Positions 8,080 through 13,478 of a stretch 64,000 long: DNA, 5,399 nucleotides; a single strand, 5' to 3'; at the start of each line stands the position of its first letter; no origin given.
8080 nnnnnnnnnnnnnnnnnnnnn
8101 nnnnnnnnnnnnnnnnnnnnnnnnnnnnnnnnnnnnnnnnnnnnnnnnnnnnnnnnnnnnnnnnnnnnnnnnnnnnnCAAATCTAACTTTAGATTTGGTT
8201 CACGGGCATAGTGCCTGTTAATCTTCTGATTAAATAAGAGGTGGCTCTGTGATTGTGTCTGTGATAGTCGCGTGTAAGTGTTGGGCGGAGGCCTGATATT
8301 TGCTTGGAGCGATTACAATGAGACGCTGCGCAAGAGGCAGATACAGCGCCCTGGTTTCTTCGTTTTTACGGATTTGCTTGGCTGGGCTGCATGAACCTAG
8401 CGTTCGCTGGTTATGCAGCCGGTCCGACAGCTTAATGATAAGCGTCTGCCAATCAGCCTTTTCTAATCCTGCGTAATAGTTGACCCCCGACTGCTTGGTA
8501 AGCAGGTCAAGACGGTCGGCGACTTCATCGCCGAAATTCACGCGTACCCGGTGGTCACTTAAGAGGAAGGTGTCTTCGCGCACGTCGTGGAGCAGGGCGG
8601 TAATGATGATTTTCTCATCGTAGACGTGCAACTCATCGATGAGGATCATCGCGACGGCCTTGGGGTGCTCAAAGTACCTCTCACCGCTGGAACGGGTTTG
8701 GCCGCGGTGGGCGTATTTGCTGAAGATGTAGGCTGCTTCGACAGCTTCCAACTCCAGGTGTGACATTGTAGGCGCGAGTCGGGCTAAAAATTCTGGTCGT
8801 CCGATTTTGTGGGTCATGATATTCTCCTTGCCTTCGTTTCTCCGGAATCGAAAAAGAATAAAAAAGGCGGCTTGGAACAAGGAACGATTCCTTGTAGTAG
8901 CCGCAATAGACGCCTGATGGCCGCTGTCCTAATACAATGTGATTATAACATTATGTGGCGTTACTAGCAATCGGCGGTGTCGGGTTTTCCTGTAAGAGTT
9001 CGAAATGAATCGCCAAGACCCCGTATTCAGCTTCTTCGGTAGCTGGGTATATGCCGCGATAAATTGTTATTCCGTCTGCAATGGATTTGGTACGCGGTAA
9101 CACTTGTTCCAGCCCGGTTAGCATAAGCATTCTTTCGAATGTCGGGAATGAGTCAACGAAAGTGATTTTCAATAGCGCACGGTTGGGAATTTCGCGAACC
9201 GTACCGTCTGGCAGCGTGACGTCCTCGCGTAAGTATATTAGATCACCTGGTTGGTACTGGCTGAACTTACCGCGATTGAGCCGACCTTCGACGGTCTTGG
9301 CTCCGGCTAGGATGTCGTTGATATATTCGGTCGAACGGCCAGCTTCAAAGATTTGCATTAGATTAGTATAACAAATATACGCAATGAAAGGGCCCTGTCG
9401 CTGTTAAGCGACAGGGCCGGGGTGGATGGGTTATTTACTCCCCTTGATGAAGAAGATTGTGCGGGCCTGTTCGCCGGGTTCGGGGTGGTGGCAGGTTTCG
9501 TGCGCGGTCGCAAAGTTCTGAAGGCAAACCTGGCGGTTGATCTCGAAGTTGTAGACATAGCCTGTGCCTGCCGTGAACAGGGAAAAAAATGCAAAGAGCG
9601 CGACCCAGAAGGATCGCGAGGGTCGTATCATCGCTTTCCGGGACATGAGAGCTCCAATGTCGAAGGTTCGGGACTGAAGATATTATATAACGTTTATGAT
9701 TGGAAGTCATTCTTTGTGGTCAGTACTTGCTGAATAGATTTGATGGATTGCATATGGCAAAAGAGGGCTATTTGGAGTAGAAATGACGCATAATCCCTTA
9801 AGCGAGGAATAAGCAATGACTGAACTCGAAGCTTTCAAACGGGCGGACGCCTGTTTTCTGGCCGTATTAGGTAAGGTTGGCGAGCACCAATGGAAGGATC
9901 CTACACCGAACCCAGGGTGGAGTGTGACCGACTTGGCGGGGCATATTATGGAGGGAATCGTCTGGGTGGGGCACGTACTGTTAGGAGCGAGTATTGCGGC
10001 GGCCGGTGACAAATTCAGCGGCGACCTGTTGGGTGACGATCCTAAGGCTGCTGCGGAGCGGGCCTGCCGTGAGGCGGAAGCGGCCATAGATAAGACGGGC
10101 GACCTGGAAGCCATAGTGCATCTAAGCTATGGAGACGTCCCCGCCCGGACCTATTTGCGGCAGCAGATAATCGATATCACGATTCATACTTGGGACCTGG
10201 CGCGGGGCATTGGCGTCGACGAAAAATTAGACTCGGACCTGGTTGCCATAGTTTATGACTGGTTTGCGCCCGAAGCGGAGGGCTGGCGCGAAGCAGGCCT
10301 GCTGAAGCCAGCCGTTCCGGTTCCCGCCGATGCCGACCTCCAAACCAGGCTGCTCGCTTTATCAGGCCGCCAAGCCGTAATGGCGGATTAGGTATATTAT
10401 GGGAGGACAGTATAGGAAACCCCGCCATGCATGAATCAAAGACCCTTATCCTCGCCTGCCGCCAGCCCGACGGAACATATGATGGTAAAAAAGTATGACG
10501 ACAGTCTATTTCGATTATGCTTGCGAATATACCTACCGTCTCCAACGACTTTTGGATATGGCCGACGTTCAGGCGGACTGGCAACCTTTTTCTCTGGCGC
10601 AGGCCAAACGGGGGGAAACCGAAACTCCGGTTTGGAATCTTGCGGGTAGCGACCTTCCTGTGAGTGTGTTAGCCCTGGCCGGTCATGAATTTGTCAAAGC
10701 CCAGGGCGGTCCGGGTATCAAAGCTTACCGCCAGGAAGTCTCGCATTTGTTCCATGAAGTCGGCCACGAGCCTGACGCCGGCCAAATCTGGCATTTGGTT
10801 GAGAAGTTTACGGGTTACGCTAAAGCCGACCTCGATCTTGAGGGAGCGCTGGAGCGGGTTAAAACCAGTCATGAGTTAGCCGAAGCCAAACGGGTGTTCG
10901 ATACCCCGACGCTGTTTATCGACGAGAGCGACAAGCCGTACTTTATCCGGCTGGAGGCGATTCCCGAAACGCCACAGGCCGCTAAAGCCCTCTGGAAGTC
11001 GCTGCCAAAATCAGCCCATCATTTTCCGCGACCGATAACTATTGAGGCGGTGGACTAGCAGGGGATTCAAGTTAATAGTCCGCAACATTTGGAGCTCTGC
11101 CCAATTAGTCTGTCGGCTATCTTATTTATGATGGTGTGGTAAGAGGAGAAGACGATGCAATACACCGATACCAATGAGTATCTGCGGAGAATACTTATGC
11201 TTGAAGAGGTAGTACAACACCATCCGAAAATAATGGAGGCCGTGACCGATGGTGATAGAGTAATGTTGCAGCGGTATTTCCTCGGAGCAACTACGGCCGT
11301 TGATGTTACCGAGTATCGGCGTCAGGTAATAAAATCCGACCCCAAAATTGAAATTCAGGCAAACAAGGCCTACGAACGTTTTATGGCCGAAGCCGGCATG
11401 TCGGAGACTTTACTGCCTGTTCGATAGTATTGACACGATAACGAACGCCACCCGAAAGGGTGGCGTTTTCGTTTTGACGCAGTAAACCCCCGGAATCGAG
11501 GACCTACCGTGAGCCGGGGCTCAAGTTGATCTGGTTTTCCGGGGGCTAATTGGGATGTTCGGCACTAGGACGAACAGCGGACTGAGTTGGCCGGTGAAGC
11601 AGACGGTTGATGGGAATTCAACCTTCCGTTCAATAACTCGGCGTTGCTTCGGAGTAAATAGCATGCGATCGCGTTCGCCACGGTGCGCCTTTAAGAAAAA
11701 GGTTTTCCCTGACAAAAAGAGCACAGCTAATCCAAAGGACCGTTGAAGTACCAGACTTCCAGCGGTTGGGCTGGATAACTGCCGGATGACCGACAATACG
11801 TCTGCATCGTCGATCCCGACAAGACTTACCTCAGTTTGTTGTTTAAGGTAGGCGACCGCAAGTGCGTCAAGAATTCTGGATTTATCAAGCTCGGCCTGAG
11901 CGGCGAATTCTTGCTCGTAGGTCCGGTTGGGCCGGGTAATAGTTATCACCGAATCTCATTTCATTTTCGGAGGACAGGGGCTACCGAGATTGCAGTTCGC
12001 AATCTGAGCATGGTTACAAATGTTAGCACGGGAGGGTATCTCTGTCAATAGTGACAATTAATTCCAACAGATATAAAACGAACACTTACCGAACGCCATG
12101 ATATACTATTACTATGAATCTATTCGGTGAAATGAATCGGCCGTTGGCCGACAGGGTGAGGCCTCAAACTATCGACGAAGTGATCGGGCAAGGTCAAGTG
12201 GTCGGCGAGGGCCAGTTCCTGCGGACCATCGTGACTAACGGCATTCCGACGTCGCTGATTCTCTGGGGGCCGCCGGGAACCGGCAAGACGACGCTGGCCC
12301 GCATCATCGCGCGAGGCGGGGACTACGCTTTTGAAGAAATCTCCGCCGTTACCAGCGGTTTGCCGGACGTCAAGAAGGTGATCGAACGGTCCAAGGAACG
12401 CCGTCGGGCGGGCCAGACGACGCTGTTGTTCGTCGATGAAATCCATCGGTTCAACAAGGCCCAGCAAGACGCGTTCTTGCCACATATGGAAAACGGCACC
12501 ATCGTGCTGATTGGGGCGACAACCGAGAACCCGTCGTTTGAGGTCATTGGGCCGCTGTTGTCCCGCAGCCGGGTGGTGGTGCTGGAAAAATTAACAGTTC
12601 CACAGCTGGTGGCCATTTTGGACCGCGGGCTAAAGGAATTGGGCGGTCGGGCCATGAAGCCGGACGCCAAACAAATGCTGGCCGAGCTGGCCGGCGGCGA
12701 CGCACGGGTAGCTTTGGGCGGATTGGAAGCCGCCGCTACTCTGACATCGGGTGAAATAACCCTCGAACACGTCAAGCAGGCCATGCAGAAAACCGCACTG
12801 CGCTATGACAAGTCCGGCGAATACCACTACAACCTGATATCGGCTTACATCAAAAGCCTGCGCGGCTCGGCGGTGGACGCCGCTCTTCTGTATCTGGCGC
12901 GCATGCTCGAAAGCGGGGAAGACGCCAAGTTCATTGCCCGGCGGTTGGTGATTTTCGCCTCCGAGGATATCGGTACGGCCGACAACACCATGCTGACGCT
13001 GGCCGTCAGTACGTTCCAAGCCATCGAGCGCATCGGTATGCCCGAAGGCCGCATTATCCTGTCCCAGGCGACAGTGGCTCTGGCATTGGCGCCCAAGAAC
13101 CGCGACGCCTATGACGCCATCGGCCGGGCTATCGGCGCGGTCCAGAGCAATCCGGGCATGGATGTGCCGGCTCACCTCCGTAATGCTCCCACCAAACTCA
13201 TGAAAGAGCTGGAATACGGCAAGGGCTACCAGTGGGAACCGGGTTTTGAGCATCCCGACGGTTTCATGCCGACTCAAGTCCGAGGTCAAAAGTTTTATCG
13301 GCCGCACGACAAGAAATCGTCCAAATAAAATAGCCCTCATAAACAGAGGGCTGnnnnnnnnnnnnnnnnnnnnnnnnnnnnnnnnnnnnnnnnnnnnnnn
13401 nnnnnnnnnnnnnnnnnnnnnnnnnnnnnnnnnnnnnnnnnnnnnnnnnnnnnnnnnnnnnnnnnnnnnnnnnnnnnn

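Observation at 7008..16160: S10 operon is split: stand-alone rpsJ with its own promoter and terminator, and 8.8 kb of unrelated genes before separately promoted rplC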

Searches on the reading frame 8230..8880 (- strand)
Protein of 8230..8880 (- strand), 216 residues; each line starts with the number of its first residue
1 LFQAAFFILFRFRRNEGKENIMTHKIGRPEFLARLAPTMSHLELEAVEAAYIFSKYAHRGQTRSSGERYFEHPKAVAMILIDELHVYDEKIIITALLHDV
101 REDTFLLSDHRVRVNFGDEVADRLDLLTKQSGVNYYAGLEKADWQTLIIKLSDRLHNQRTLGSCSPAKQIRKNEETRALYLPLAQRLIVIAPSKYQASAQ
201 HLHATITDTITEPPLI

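Call 3: search_protein_families(library=pfam, proteins=[window:8230-8880:-], max_evalue=0.01)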
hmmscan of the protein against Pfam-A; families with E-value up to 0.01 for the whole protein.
window:8230-8880:- (216 aa): 1 family
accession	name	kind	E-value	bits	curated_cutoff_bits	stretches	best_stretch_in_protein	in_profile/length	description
PF13328.12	HD_4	-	7.7e-21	74.9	27.2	1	50-187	1-153/156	HD domain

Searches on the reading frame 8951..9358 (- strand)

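Call 3: search_protein_families(library=pfam, proteins=[window:8951-9358:-], max_evalue=0.01)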
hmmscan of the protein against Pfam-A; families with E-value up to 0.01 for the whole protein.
window:8951-9358:- (135 aa): 1 family
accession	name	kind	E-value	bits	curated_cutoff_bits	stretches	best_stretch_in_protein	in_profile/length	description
PF04266.20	ASCH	-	3.6e-08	34.5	21.2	1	10-122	5-102/103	ASCH domain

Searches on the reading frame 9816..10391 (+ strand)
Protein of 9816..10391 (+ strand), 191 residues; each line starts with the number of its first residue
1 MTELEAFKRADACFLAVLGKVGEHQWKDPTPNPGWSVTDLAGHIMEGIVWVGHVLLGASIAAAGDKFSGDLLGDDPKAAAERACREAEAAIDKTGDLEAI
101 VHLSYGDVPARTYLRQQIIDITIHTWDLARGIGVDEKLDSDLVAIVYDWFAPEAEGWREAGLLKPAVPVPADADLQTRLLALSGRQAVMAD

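Call 3: search_protein_families(library=pfam, proteins=[window:9816-10391:+], max_evalue=0.01)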
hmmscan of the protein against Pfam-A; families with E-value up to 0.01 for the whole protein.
window:9816-10391:+ (191 aa): 2 families
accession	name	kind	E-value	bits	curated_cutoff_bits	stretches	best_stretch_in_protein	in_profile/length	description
PF11716.13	MDMPI_N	-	1.1e-12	49.3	24.2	1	9-129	3-140/140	Mycothiol maleylpyruvate isomerase N-terminal domain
PF12867.12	DinB_2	-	0.009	16.9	24.8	0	7-104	2-102/128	DinB superfamily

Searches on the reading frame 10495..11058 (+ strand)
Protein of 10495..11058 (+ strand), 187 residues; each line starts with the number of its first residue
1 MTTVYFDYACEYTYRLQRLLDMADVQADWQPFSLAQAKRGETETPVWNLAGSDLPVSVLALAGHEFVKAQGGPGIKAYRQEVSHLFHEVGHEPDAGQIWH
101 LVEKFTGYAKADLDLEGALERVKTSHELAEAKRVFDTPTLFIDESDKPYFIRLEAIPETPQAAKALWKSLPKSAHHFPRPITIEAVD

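Call 3: search_protein_families(library=pfam, proteins=[window:10495-11058:+], max_evalue=0.01)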
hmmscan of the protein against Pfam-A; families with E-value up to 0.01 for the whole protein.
window:10495-11058:+ (187 aa): 1 family
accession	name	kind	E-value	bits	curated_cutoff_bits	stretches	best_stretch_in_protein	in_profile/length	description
PF01323.26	DSBA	-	0.00071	19.8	25.6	0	4-46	4-50/191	DSBA-like thioredoxin domain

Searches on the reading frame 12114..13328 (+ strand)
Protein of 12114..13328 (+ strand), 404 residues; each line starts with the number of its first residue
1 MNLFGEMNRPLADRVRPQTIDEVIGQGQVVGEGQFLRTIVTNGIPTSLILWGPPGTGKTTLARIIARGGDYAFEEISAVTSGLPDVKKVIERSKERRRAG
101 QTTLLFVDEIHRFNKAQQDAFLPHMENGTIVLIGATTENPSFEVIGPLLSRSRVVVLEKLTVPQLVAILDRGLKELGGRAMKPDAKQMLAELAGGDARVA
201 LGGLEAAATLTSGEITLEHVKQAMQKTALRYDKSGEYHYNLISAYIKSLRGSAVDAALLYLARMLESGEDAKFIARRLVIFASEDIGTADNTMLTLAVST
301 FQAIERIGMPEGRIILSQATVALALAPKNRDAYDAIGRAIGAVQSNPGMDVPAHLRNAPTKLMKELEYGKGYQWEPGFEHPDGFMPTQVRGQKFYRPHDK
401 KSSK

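Call 4: search_protein_families(library=pfam, proteins=[window:12114-13328:+], max_evalue=0.01)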
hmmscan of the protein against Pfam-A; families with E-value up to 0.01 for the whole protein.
window:12114-13328:+ (404 aa): 18 families
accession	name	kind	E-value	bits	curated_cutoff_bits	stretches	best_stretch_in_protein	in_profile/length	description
PF12002.13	MgsA_C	-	4.2e-53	180.1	27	1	251-402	1-155/167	MgsA AAA+ ATPase C terminal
PF16193.11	AAA_assoc_2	-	4.5e-23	81.7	34.3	1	181-250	7-81/81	AAA C-terminal domain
PF00004.35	AAA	-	3.1e-15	57.2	21.2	1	48-154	1-123/131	ATPase family associated with various cellular activities (AAA)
PF05496.18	RuvB_N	-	1.3e-12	48.3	27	1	15-134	1-118/159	Holliday junction DNA helicase RuvB P-loop domain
PF07728.20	AAA_5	-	5.6e-06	26.8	22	1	48-137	2-102/139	AAA domain (dynein-related subfamily)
PF13191.12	AAA_16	-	8.4e-06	26.8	32.6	1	41-67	20-46/167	AAA ATPase domain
PF13401.12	AAA_22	-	1.3e-05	26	27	0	47-66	7-26/130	AAA domain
PF00158.32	Sigma54_activat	-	9.5e-05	22.6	20.2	0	101-139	93-131/168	Sigma-54 interaction domain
PF07726.17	AAA_3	-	0.00011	22.6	27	1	49-140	3-101/131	ATPase family associated with various cellular activities (AAA)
PF01078.27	Mg_chelatase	-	0.00013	21.9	20.3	0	47-65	24-42/207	Magnesium chelatase, subunit ChlI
PF13604.12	AAA_30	-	0.00041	20.6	27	0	48-67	21-40/191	AAA domain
PF13245.12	AAA_19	-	0.0011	19.6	25.1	0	47-66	13-32/134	AAA domain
PF13173.12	AAA_14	-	0.0011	19.4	27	1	48-119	5-80/129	AAA domain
PF20720.3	nSTAND3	-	0.002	18.3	27.2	1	48-93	20-64/155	Novel STAND NTPase 3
PF13238.12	AAA_18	-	0.0028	18.5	29.4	1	49-76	2-28/128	AAA domain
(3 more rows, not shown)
